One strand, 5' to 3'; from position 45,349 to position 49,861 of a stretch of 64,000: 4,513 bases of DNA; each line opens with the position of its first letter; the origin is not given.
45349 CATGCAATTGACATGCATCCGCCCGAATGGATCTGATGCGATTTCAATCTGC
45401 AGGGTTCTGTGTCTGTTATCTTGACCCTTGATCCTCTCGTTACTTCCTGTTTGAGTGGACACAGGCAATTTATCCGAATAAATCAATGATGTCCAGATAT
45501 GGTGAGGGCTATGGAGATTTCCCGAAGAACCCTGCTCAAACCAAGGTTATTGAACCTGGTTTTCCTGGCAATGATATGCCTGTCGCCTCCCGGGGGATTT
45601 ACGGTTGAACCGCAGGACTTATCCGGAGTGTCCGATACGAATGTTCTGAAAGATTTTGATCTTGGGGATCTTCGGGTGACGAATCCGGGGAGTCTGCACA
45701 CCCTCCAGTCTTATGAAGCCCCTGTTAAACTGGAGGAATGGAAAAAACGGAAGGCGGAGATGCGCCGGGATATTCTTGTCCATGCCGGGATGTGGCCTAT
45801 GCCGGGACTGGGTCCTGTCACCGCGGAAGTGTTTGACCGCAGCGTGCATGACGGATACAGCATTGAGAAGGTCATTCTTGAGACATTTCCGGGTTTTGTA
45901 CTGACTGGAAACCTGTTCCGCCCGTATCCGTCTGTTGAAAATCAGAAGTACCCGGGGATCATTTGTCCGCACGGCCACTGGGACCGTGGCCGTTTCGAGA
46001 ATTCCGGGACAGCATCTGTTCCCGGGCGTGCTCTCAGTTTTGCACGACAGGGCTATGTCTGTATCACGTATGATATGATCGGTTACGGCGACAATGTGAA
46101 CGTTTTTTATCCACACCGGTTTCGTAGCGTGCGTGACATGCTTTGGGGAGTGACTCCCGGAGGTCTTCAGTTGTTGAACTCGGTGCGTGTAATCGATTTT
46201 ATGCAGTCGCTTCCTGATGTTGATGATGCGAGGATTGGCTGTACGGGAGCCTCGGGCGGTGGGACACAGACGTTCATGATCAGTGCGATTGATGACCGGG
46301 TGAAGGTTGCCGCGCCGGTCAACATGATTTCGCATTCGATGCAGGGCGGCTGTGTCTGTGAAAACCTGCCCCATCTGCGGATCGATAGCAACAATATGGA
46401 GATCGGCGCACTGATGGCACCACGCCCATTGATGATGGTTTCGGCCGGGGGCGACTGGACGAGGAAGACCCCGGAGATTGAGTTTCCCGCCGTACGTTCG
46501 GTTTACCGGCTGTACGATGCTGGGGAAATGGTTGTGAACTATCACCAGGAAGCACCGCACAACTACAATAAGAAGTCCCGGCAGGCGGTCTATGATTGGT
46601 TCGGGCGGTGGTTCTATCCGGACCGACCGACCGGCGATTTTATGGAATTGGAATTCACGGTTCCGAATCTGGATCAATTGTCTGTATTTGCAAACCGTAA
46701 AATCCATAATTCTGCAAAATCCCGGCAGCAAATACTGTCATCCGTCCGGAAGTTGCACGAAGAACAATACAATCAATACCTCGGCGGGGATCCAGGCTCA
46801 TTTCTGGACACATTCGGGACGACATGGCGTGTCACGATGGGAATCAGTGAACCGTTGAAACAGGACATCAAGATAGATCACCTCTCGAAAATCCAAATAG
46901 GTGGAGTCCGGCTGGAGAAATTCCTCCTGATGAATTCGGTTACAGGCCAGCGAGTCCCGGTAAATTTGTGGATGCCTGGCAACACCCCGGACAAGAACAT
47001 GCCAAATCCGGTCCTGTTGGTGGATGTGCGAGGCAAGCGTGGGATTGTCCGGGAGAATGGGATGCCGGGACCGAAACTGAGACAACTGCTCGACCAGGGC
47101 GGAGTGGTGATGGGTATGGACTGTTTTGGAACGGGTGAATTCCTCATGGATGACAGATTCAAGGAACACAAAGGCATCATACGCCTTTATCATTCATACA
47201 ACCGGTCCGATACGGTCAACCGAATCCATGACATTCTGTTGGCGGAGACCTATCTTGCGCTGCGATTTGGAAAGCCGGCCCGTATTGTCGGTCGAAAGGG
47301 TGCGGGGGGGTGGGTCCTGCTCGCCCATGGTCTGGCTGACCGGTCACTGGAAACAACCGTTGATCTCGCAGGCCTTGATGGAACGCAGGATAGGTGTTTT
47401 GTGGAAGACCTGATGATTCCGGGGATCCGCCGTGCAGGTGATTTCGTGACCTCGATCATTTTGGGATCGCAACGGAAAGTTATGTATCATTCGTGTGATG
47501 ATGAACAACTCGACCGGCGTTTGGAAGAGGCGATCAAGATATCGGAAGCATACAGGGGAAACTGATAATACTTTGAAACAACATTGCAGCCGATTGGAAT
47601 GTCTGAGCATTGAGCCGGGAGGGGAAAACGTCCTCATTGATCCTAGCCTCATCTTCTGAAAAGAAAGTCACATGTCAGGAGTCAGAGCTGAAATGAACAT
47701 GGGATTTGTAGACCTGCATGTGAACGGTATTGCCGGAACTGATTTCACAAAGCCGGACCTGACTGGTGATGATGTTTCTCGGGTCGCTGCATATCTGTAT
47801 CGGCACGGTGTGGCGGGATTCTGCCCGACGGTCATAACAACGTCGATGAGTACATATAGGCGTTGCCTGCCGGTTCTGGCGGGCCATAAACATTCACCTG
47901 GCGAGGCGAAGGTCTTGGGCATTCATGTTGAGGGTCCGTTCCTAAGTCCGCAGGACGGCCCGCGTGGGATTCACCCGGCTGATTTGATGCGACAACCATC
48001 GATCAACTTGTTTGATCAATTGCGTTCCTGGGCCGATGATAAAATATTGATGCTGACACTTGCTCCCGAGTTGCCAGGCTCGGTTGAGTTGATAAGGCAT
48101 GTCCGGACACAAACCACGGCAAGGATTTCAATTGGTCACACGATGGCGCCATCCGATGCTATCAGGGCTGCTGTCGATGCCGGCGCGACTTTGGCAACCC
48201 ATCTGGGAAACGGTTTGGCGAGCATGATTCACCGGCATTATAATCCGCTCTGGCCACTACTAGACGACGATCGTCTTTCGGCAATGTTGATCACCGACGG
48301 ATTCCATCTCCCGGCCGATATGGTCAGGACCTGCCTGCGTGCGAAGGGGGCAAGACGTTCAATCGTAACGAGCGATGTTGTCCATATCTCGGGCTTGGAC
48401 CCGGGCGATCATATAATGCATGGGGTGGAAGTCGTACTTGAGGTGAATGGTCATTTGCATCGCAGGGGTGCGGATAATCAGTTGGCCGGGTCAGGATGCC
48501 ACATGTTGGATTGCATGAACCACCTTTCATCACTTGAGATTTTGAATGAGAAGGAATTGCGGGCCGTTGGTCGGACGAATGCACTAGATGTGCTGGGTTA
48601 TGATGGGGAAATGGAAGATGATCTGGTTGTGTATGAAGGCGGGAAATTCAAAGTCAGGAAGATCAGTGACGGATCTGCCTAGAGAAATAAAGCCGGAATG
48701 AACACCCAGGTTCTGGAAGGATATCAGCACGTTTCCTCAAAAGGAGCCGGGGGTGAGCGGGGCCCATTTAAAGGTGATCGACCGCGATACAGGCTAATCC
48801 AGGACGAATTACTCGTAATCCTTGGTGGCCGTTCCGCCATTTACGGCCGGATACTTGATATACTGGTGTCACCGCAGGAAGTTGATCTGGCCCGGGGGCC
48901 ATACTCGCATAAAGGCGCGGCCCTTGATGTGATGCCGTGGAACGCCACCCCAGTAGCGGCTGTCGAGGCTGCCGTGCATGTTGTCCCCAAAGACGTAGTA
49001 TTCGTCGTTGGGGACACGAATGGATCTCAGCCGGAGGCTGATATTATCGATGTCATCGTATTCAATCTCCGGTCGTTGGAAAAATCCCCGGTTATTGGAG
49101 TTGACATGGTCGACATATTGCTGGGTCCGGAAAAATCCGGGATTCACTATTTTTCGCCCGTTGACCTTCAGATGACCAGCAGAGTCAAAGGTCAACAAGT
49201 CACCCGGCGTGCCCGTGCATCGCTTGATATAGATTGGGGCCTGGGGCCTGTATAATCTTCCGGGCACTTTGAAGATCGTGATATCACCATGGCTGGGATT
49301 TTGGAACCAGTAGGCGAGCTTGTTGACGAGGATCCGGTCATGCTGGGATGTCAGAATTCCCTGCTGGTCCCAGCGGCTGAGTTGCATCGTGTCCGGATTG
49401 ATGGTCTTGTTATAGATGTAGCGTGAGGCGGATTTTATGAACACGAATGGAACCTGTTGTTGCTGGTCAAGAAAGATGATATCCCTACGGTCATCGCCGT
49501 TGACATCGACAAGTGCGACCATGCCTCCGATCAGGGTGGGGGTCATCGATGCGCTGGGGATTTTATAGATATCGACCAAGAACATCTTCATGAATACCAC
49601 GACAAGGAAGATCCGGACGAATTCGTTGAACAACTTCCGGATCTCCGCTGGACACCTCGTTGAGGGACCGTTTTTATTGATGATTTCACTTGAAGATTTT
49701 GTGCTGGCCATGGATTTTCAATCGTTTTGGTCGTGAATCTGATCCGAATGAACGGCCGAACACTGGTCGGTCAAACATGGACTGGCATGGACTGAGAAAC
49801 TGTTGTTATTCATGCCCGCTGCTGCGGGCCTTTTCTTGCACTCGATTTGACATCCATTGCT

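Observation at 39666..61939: About 22 kb island of secreted enzymes of unusual composition: candidate undescribed glycan-utilisation system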

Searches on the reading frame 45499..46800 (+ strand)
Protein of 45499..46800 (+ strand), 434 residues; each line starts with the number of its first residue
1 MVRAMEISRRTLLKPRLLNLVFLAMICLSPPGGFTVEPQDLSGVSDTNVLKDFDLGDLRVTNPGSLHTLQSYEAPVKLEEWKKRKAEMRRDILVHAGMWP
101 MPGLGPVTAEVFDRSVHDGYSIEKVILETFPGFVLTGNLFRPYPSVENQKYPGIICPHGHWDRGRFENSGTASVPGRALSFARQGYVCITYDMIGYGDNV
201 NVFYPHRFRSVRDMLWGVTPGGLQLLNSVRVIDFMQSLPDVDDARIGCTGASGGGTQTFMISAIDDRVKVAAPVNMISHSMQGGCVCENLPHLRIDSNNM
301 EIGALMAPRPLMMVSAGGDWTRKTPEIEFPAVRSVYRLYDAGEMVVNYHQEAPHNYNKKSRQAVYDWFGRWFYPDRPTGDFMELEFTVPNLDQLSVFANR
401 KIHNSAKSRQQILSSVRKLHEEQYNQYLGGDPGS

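Call 64: search_solved_structures(query=window:45499-46800:+, max_evalue=1e-10, show_alignments=1)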
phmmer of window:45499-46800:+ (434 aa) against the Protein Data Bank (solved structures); distinct sequences matched with E-value up to 1e-10: 1.
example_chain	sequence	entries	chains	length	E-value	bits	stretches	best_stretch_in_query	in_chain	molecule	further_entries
6goc_A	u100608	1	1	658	2.3e-50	174.8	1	115-380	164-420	DUF3826 domain-containing protein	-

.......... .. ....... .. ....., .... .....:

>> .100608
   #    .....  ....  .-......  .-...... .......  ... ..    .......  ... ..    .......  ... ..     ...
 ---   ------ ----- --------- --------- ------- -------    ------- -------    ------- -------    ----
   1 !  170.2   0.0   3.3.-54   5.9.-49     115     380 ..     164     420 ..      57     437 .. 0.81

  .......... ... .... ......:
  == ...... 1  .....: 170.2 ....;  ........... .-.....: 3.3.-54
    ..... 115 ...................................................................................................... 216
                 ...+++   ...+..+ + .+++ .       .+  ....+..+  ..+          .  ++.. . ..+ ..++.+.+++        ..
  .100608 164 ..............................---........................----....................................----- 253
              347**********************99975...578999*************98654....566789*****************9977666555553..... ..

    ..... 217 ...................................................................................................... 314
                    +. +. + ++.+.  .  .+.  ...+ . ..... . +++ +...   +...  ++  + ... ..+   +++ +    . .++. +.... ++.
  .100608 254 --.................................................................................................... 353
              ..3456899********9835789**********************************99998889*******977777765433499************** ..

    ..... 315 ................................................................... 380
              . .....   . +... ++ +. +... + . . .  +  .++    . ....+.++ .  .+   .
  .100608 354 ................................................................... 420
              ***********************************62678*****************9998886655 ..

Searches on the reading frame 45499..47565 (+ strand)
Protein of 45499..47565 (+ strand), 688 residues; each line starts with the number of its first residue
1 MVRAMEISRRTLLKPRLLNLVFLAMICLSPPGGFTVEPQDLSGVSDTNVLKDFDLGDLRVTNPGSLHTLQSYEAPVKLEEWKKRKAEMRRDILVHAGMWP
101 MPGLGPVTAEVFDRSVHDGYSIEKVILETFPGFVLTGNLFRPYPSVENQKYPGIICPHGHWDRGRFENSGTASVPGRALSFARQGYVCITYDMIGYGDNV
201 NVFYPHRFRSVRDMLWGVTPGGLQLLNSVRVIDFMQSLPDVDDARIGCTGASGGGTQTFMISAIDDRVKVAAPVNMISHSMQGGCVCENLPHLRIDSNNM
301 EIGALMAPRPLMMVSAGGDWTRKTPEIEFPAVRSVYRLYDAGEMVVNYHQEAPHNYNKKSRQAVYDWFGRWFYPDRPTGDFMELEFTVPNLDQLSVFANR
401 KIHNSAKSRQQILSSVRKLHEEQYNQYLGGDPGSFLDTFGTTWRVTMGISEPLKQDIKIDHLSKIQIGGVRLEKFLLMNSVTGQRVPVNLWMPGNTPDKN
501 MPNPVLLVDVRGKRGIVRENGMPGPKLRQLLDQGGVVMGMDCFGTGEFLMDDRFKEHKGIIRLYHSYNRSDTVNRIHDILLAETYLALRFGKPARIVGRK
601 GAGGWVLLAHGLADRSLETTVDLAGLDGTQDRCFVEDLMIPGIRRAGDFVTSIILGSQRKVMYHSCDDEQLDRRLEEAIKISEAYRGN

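Call 3: search_protein_families(library=pfam, proteins=[window:45499-47565:+], max_evalue=0.01)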
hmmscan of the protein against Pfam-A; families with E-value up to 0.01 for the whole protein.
window:45499-47565:+ (688 aa): 3 families
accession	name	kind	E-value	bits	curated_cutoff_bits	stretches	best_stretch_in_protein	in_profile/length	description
PF05448.18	AXE1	-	4.6e-06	26.1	21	1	177-273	101-205/321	Acetyl xylan esterase (AXE1)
PF22244.2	GCE_fung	-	5.6e-06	26.8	27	1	230-275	89-136/231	Glucuronyl esterase, fungi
PF02129.25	Peptidase_S15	-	6.8e-05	23.1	23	1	134-288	4-145/262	X-Pro dipeptidyl-peptidase (S15 family)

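Call 8: search_protein_families(library=ncbifam, proteins=[window:45499-47565:+], max_evalue=0.1)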
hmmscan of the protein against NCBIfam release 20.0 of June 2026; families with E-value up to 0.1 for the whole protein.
window:45499-47565:+ (688 aa): 1 family
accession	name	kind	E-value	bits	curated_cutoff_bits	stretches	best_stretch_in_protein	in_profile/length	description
NF047920.1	lactonase_UilS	equivalog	6.6e-06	26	400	1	148-270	21-124/285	UilS family quorum-quenching N-acyl-homoserine lactonase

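Call 51: search_solved_structures(query=window:45499-47565:+, max_evalue=0.01)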
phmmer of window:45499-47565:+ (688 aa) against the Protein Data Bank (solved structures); distinct sequences matched with E-value up to 0.01: 14.
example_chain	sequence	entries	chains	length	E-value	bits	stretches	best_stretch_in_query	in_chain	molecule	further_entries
6goc_A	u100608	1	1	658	1.3e-49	172.2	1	115-380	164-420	DUF3826 domain-containing protein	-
1l7a_A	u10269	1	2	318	2.5e-05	25.7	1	226-375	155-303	Cephalosporin C deacetylase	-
1ods_A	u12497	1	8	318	5.5e-05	24.6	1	226-374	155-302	CEPHALOSPORIN C DEACETYLASE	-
1odt_C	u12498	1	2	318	7.6e-05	24.1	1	226-375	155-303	CEPHALOSPORIN C DEACETYLASE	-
2xlb_A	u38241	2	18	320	9.4e-05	23.8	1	226-297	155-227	ACETYL XYLAN ESTERASE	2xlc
3fvr_A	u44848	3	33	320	0.00011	23.6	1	226-297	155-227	Acetyl xylan esterase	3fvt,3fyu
9pjb_A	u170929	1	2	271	0.00012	23.5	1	126-271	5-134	MHETase MHT043-5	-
3fyt_A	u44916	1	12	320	0.00029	22.2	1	226-297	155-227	Acetyl xylan esterase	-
3fyu_B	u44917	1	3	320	0.00045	21.6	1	226-297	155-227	Acetyl xylan esterase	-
6fkx_C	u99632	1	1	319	0.0015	19.9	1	226-275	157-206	Acetyl xylan esterase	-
6fkx_B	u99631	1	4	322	0.0015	19.8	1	226-275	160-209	Acetyl xylan esterase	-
6fkx_A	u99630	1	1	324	0.0015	19.8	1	226-275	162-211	Acetyl xylan esterase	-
6agq_A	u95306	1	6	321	0.0016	19.7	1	169-275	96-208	acetyl xylan esterase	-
5yp1_A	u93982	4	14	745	0.0034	18.7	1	145-268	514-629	Dipeptidyl aminopeptidase 4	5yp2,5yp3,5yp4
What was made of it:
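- On BT1017-type pectin methylesterase: 6GOC E=1.3e-49, query residues 115-380 against chain residues 164-420 (calls 51, 64).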

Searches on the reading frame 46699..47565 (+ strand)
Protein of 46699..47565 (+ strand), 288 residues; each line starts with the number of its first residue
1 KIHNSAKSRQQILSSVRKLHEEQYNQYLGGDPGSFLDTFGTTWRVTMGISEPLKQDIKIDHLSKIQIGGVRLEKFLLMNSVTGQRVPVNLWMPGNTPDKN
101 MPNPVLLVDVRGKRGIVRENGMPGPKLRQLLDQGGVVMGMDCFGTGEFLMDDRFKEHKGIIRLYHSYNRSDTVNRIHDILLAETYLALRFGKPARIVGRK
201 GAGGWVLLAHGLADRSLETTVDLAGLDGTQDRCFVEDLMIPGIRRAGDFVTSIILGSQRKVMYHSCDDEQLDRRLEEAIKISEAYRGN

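Call 63: search_protein_families(library=pfam, proteins=[window:46699-47565:+], max_evalue=10)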
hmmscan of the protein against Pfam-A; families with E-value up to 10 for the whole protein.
window:46699-47565:+ (288 aa): 0 families
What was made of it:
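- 45499..47565 (+): BT1017-family alpha/beta-hydrolase esterase (residues about 115-380) with a twin-arginine signal, plus a C-terminal half of about 290 aa that matches nothing. The C-terminal half has no Pfam hit (call 63).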

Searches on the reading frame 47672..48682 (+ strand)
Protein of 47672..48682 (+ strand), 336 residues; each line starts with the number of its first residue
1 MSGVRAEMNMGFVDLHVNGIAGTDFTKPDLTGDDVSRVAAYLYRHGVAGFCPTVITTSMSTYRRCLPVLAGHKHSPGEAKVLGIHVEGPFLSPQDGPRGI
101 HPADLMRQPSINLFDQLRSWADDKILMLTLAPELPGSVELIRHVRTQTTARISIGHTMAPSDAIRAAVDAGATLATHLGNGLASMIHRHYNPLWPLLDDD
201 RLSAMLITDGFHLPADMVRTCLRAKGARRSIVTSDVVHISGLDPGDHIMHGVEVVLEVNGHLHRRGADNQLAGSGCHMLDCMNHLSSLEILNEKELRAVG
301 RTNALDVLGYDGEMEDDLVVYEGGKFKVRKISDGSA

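Call 3: search_protein_families(library=pfam, proteins=[window:47672-48682:+], max_evalue=0.01)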
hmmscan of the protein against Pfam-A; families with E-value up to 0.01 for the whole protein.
window:47672-48682:+ (336 aa): 0 families

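Call 8: search_protein_families(library=ncbifam, proteins=[window:47672-48682:+], max_evalue=0.1)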
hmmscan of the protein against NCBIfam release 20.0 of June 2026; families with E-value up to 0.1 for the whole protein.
window:47672-48682:+ (336 aa): 2 families
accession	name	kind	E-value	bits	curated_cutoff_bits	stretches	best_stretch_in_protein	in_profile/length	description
TIGR00221.1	nagA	equivalog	2.9e-48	164.7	225.65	1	8-287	54-325/380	N-acetylglucosamine-6-phosphate deacetylase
NF008371.0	PRK11170.1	equivalog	2.3e-34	118.9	483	1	7-293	50-329/382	N-acetylglucosamine-6-phosphate deacetylase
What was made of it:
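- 47672..48682 (+): NagA-like amidohydrolase core, 336 aa, no signal peptide. The match covers model positions 54-325 of 380, so the N-terminal segment is missing (call 8).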

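Call 63: search_protein_families(library=pfam, proteins=[window:47672-48682:+], max_evalue=10)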
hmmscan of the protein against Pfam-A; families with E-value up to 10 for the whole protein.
window:47672-48682:+ (336 aa): 0 families
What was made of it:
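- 47672..48682 (+): No Pfam hit (calls 3, 63).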

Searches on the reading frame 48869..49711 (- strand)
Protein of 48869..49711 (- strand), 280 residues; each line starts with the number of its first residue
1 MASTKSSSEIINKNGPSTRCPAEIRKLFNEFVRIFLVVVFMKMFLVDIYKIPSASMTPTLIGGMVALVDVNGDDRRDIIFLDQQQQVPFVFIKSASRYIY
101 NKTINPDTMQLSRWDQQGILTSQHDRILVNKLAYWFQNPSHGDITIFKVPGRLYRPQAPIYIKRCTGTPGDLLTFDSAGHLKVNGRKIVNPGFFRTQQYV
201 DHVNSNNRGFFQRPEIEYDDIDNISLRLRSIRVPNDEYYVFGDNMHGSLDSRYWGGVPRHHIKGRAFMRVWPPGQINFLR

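Call 3: search_protein_families(library=pfam, proteins=[window:48869-49711:-], max_evalue=0.01)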
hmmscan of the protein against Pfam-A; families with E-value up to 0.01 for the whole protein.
window:48869-49711:- (280 aa): 1 family
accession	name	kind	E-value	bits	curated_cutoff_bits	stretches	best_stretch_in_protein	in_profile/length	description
PF10502.14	Peptidase_S26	-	2.5e-34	119.1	22.9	2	123-271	39-168/168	Signal peptidase, peptidase S26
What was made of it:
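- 48869..49711 (-): Signal peptidase I (lepB). A housekeeping gene lying inside the stretch, probably not part of the system. PF10502 E=2.5e-34 (call 3).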

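Call 83: search_protein_families(library=ncbifam, proteins=[window:48869-49711:-], max_evalue=0.01)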
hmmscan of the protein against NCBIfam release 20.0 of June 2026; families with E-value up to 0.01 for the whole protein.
window:48869-49711:- (280 aa): 5 families
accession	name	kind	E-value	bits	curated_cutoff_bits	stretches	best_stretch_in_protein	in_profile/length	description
TIGR02227.1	sigpep_I_bact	equivalog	7e-36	123.5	47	2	123-272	36-160/162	signal peptidase I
NF008114.0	PRK10861.1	equivalog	2.1e-16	60.1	277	2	231-267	262-298/324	signal peptidase I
TIGR02754.1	sod_Ni_protease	equivalog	0.00016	22.1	63.25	0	232-266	54-88/90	nickel-type superoxide dismutase maturation protease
TIGR02771.1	TraF_Ti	equivalog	0.00059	19.4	100.25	1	227-266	127-165/171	conjugative transfer signal peptidase TraF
NF010459.0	PRK13884.1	subfamily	0.0076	15.7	156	0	229-264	135-170/178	conjugal transfer peptidase TraF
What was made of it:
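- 48869..49711 (-): TIGR02227 123.5 bits against a cutoff of 47 (call 83).
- Checked: It missed a housekeeping signal peptidase I gene (lepB, 48869-49711(-), TIGR02227 123 bits against a cutoff of 47) in the middle of the stretch (calls 3, 83).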
